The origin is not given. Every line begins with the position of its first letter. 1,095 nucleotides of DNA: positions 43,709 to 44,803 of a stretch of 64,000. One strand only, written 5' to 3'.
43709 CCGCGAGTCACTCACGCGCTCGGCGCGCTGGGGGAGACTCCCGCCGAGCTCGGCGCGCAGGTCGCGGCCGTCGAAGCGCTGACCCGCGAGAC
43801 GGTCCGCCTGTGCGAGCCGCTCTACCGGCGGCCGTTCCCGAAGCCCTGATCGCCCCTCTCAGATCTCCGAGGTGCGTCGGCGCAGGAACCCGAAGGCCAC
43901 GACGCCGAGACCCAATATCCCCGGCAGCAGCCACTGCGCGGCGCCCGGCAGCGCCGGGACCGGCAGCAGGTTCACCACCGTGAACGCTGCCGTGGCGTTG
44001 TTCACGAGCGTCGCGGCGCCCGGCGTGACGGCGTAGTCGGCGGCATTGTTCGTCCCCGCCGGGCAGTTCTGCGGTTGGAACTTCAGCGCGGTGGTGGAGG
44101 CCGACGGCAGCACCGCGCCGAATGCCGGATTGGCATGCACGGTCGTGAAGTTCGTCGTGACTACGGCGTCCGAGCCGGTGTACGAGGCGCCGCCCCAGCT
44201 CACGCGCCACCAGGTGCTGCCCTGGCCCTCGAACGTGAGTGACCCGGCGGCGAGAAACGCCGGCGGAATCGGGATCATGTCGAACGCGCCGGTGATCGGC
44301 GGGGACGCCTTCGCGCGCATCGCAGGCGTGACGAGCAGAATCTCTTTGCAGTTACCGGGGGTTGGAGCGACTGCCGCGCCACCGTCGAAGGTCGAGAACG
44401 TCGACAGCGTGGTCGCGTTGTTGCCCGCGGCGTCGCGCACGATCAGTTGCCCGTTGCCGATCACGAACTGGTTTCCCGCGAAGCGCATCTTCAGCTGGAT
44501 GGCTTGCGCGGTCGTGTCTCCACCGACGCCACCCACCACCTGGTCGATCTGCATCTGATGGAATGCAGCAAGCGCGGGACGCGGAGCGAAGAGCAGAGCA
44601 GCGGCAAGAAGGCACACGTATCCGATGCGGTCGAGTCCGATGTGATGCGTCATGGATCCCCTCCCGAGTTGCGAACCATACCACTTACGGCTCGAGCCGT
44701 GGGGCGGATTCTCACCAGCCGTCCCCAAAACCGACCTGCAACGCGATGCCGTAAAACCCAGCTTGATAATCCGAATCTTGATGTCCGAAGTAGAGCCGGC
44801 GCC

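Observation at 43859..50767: Porin-cytochrome (MtrAB/PioAB-type) electron conduit embedded in a five-gene minus-strand string with uncharacterised partners and no CymA/NapC-type quinol dehydrogenase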

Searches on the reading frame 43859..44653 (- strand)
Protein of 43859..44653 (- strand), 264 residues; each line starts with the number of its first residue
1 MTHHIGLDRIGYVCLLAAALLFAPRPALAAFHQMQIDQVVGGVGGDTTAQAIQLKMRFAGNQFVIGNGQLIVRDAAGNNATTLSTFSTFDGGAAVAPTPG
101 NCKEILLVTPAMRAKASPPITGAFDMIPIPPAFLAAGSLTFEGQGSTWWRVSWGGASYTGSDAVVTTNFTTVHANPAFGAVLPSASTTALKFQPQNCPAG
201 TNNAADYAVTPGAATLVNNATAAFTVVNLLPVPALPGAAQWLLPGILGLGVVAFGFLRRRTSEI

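Call 3: search_protein_families(library=pfam, proteins=[window:43859-44653:-], max_evalue=0.1)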
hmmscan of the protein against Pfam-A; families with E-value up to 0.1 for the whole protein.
window:43859-44653:- (264 aa): 0 families

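Call 4: search_protein_families(library=ncbifam, proteins=[window:43859-44653:-], max_evalue=0.1)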
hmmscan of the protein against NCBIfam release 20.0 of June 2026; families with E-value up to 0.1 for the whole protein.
window:43859-44653:- (264 aa): 0 families

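Call 14: find_homologous_proteins(query=window:43859-44653:-)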
Query window:43859-44653:- (264 aa): 167 proteins with E <= 0.001 among 8000 candidates; the best 120 are listed.
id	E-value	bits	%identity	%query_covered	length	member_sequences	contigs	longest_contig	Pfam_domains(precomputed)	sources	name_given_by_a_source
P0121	5.0e-145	500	100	88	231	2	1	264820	-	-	-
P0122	3.0e-97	343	65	98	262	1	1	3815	-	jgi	jgi:hypothetical protein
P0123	1.3e-72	263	59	98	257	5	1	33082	-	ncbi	-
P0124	3.5e-72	261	53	98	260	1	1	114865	-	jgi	jgi:hypothetical protein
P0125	8.8e-72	260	55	95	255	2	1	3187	-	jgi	jgi:hypothetical protein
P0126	3.3e-70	255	55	96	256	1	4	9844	-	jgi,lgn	jgi:autotransporter-associated beta strand protein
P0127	2.0e-69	252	54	95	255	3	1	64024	-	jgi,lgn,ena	-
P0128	5.4e-67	244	54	98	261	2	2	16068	-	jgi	-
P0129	1.0e-66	243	54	91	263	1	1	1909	-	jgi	jgi:hypothetical protein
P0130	2.1e-66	242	55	97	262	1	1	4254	-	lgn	-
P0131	3.0e-66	242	52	98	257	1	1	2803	-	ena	-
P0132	1.1e-64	237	52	95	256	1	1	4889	-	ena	-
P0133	1.2e-64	237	54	95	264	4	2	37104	-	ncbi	-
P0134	5.9e-64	234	54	95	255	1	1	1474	-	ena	-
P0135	2.7e-63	232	52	99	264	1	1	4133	-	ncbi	ncbi:MAG: hypothetical protein ACHQ6T_18830 [Myxococcota bacterium]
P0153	2.8e-55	206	53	85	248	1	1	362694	-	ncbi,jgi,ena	-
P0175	9.0e-41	158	45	76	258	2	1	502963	-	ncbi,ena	-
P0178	1.6e-40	158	47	85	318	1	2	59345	PF18962.8,PF13860.13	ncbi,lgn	-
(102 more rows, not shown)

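Call 15: find_encoding_contigs(protein=P0153, flank=8000, max_places=1)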
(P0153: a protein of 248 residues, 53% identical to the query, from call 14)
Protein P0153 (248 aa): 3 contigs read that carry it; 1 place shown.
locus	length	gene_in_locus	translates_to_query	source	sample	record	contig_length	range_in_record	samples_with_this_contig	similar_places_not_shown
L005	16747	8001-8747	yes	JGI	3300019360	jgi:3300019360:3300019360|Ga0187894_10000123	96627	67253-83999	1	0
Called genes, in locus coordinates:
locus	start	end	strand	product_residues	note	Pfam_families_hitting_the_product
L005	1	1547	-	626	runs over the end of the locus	PF05977:MFS_3, PF07690:MFS_1, PF01553:Acyltransferase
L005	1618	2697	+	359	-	-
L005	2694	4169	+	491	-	-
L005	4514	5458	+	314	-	PF22678:Cytochrom_c_NrfB-like (faint), PF22113:Mtrc-MtrF_II-IV_dom (faint), PF09699:Paired_CXXCH_1 (weak), PF14537:Cytochrom_c3_2 (weak), PF09699:Paired_CXXCH_1, PF14522:Cytochrome_C7 (weak), PF09699:Paired_CXXCH_1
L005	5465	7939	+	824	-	PF11854:MtrB_PioB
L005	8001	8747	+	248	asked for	-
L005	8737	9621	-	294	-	PF01909:NTP_transf_2 (weak), PF13228:DUF4037 (weak)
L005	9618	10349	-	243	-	PF04029:2-ph_phosp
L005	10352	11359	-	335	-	PF06094:GGACT (weak), PF13772:AIG2_2 (weak), PF00156:Pribosyltran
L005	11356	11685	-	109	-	PF00893:Multi_Drug_Res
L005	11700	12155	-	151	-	PF08818:DUF1801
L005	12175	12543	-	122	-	PF04237:YjbR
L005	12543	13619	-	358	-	PF04909:Amidohydro_2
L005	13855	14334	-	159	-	PF08241:Methyltransf_11, PF08242:Methyltransf_12, PF13649:Methyltransf_25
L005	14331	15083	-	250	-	PF03741:TerC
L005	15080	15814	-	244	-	PF19583:ODP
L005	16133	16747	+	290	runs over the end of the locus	-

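Call 16: find_encoding_contigs(protein=P0175, flank=8000, max_places=1)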
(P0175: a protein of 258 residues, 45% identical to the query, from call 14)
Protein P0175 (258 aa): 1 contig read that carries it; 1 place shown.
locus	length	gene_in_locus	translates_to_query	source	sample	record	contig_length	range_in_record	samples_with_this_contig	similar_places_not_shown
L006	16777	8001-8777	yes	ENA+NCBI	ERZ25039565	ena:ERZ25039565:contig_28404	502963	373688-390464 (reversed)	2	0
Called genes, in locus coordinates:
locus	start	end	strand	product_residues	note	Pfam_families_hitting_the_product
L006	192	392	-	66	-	-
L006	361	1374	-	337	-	PF07992:Pyr_redox_2, PF00070:Pyr_redox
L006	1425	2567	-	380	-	PF07670:Gate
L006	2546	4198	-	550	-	-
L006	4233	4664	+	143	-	-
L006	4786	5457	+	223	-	PF00753:Lactamase_B, PF12706:Lactamase_B_2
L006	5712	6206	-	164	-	PF00132:Hexapep (faint), PF13720:Acetyltransf_11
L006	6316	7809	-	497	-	PF03331:LpxC, PF00132:Hexapep (weak)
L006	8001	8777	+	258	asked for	-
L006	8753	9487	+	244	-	-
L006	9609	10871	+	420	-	PF24517:CBM96 (faint)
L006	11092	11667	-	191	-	PF13482:RNase_H_2 (faint)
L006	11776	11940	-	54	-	-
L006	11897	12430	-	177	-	-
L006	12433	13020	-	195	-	PF13860:FlgD_ig (faint)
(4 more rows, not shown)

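Call 17: find_encoding_contigs(protein=P0178, flank=8000, max_places=1)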
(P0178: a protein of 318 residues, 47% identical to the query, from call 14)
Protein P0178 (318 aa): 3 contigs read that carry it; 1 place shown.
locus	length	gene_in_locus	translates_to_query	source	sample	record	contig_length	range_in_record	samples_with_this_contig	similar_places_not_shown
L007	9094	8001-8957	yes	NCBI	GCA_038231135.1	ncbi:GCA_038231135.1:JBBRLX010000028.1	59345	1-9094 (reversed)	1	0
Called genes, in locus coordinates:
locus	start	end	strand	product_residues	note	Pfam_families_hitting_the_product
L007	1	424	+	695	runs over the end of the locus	PF07676:PD40 (faint)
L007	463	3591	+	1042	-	PF15902:Sortilin-Vps10 (faint), PF02012:BNR (faint), PF14870:PSII_BNR, PF25852:DUF6242_C (weak), PF07610:DUF1573 (faint), PF15780:ASH (weak), PF22073:Cep192_D4 (faint), PF15780:ASH (weak), +1 more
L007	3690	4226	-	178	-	-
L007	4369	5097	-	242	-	-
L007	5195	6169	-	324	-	PF00892:EamA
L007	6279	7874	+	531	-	PF00171:Aldedh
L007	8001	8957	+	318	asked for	PF13860:FlgD_ig (weak), PF18962:Por_Secre_tail (weak)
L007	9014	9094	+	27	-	?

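Call 60: search_protein_families(library=pfam, alignment_id=A5, max_evalue=10)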
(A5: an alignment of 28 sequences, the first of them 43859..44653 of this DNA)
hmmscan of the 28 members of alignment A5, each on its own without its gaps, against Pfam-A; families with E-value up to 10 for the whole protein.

A. member 1, window:43859-44653:- (264 aa): 0 families

B. families by the number of members that match (of 28 scanned): 14 families
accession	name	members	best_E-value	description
PF07589.16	PEP-CTERM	13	3.6e-06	PEP-CTERM motif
PF13860.13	FlgD_ig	2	5.6e-08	FlgD Ig-like domain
PF18205.6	VPDSG-CTERM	2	0.0058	VPDSG-CTERM motif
PF03160.20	Calx-beta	1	1.9e-07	Calx-beta domain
PF18962.6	Por_Secre_tail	1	9.7e-06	Secretion system C-terminal sorting domain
PF05887.16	Trypan_PARP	1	0.00012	Procyclic acidic repetitive protein (PARP)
PF00404.24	Dockerin_1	1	0.022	Dockerin type I domain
PF19199.5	Phage_coatGP8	1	0.024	Phage major coat protein, Gp8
PF21024.2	Peptidase_A3B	1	0.043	Peptidase A3B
PF12256.14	TcdB_toxin_midN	1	0.1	Insecticide toxin TcdB middle/N-terminal region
PF02863.23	Arg_repressor_C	1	0.12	Arginine repressor, C-terminal domain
PF23994.1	DUF7312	1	0.2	Domain of unknown function (DUF7312)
PF24653.1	Phage_OMP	1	0.65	Cyanophage outer membrane protein like beta barrel domain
PF08310.17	LGFP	1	3.5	LGFP repeat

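Call 61: search_solved_structures(query=A5, max_evalue=10, show_alignments=3)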
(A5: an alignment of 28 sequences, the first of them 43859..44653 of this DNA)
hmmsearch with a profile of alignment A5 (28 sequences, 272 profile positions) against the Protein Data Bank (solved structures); distinct sequences matched with E-value up to 10: 0.
